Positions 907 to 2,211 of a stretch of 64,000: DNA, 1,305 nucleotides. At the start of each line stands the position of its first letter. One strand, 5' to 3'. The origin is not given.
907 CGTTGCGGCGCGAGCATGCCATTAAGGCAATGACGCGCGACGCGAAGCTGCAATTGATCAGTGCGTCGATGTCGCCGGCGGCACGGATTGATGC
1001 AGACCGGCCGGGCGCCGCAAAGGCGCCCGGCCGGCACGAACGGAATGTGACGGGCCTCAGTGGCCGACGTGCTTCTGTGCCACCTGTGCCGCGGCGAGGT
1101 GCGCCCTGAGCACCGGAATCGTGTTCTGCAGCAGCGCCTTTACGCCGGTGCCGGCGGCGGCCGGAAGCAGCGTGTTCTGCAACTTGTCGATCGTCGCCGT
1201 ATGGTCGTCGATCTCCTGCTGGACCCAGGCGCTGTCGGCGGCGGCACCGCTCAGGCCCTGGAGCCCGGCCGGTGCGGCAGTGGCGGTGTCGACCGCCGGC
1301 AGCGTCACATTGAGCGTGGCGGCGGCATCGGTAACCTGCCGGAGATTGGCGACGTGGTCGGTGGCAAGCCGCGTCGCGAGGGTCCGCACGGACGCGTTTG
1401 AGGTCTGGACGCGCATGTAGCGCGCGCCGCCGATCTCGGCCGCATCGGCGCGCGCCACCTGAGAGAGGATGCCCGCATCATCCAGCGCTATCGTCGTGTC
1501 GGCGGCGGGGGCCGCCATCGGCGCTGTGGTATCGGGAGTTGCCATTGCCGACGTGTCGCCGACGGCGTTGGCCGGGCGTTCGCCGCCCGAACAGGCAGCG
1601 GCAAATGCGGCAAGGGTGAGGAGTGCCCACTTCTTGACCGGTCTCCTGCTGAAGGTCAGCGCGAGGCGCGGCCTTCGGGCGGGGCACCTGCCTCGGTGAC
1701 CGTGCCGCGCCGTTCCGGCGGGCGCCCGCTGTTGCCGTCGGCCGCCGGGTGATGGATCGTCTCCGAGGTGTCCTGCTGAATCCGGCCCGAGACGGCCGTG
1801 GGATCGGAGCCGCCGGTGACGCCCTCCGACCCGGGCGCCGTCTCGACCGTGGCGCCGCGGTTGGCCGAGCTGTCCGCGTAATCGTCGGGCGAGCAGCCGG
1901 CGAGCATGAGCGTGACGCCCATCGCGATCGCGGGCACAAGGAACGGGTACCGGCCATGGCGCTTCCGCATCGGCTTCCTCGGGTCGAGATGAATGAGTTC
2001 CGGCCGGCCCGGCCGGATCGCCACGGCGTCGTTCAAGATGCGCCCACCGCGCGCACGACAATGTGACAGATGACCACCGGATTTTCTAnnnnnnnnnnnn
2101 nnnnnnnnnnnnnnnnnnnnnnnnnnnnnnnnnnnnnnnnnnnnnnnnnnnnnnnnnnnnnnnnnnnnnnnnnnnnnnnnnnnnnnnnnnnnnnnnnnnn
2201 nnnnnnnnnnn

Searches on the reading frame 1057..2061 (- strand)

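Call 7: search_protein_families(library=pfam, proteins=[window:1057-2061:-])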
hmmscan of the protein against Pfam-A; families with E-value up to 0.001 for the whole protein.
window:1057-2061:- (334 aa): 1 family
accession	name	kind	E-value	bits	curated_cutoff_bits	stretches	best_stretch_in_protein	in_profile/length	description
PF13628.12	DUF4142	-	4.8e-21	75.9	27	1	194-326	2-136/138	Domain of unknown function (DUF4142)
